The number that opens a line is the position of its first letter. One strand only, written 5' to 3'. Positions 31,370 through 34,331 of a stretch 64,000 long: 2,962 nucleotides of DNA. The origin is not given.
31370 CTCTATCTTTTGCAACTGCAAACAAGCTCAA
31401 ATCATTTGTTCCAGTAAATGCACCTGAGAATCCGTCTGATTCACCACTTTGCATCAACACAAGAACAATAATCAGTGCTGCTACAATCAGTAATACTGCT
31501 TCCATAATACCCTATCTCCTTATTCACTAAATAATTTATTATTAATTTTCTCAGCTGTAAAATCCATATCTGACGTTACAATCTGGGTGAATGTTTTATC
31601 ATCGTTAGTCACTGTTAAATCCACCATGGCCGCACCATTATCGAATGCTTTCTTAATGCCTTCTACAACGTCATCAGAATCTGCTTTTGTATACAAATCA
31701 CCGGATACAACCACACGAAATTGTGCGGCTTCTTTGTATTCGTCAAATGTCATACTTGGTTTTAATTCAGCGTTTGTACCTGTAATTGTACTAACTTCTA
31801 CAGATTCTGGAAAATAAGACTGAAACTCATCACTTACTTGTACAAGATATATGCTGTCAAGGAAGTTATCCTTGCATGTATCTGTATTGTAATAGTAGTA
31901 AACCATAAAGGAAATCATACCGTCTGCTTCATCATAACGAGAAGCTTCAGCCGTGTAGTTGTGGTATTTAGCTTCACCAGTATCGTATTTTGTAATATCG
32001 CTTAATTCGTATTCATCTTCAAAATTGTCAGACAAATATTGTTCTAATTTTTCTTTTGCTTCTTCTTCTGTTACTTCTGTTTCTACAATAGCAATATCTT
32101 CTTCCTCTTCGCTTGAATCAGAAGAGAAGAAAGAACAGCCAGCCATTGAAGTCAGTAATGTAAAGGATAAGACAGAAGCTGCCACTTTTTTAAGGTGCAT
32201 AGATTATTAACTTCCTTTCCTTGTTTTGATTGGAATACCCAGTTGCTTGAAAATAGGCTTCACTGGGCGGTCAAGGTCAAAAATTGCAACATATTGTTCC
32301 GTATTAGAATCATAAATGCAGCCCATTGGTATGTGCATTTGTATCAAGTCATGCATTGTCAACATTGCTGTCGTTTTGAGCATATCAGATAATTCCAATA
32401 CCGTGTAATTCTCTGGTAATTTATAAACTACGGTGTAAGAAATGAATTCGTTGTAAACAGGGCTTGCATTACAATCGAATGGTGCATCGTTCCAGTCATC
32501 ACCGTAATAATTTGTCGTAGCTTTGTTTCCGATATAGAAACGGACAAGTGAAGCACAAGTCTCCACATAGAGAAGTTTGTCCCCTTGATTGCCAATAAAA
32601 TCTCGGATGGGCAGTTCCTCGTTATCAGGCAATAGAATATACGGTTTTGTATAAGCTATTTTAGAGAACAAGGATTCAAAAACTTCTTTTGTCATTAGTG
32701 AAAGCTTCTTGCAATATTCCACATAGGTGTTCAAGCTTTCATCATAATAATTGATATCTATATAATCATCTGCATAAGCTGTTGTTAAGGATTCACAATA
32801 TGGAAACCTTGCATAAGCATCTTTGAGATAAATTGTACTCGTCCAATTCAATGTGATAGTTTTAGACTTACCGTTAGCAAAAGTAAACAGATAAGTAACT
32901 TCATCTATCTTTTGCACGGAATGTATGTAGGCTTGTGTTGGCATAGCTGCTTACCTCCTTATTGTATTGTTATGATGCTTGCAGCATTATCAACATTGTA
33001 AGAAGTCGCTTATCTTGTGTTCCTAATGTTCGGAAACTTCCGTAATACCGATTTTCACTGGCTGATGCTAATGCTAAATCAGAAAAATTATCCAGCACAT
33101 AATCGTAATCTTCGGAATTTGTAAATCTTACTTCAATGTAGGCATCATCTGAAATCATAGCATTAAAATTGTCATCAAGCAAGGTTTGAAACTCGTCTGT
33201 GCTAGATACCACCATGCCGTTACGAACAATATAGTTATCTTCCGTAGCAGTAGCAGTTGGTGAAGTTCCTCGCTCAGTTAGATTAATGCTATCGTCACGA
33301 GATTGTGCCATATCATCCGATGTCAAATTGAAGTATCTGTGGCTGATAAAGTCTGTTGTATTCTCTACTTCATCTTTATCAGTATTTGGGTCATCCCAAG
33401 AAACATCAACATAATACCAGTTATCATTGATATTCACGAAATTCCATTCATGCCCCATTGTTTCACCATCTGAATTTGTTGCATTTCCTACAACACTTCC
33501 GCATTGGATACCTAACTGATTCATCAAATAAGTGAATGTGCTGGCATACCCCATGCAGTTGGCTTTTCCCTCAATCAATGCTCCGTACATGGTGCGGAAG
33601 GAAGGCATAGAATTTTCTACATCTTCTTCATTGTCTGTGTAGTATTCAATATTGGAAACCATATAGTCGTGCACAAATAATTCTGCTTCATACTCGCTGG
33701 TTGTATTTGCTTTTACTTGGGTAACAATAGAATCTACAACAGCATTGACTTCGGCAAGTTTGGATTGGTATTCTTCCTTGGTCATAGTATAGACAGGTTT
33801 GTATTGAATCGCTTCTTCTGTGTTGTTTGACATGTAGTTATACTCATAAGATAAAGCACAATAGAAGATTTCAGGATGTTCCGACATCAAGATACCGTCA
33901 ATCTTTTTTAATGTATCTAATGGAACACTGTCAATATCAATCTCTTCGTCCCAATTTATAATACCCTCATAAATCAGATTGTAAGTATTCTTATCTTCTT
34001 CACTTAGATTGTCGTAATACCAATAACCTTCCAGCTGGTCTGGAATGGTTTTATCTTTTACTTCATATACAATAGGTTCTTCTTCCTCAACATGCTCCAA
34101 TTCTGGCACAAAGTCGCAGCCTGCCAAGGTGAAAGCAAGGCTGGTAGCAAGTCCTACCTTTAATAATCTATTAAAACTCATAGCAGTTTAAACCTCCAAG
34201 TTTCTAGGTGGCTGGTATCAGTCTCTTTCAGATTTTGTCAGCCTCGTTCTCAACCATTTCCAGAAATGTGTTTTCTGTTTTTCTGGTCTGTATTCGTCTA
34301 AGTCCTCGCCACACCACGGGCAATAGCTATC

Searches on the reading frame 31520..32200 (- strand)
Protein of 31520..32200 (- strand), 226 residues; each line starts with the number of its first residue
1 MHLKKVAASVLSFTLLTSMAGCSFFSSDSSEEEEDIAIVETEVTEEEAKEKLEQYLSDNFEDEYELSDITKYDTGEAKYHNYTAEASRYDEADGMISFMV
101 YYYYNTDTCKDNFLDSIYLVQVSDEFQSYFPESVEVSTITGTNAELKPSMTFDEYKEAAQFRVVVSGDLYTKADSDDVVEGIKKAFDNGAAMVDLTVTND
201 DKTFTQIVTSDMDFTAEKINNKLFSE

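Call 10: search_protein_families(library=pfam, proteins=[window:31520-32200:-], max_evalue=0.001)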
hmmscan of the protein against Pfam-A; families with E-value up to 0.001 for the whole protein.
window:31520-32200:- (226 aa): 0 families

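Call 19: search_protein_families(library=phrogs, proteins=[window:31520-32200:-], max_evalue=0.001)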
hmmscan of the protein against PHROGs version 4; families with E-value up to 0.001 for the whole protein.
window:31520-32200:- (226 aa): 0 families

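Call 55: search_protein_families(library=ncbifam, proteins=[window:31520-32200:-], max_evalue=1)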
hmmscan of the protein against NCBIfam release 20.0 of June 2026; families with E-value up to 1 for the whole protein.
window:31520-32200:- (226 aa): 2 families
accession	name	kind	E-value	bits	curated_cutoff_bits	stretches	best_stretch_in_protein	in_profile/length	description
NF007830.1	PRK10540.1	equivalog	0.073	13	98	1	4-26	6-28/72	osmotically-inducible lipoprotein OsmB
NF053568.1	3OXCoAcCUPNH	equivalog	0.17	11.1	350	1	177-205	29-57/274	3-oxoadipate:acetyl-CoA acetyltransferase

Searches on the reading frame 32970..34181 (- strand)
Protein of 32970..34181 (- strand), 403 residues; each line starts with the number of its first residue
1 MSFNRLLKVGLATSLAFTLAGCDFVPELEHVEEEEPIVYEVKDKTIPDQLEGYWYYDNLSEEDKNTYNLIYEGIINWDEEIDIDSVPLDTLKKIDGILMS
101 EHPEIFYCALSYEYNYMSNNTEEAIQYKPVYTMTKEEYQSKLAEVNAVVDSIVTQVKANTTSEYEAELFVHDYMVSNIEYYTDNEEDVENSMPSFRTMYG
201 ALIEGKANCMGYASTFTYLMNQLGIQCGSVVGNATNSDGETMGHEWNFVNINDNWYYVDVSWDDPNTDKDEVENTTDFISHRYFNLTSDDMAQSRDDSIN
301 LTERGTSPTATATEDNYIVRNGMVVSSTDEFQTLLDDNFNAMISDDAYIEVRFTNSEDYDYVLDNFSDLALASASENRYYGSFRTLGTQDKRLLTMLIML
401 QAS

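Call 10: search_protein_families(library=pfam, proteins=[window:32970-34181:-], max_evalue=0.001)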
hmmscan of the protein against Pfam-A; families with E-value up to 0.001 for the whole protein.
window:32970-34181:- (403 aa): 1 family
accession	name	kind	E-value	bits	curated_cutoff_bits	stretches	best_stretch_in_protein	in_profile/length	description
PF01841.26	Transglut_core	-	2.3e-11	44.4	23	1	152-259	3-107/108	Transglutaminase-like superfamily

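Call 55: search_protein_families(library=ncbifam, proteins=[window:32970-34181:-], max_evalue=1)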
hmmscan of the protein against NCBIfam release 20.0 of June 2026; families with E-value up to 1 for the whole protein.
window:32970-34181:- (403 aa): 2 families
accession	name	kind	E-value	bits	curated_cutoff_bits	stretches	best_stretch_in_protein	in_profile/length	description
NF045980.1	MAG6410_fam_LP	equivalog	6e-27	94.3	450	1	131-374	136-359/622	MAG6410 family transglutaminase-related lipoprotein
NF002486.0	PRK01752.1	equivalog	0.13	12.2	120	1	239-269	108-139/157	YchJ family protein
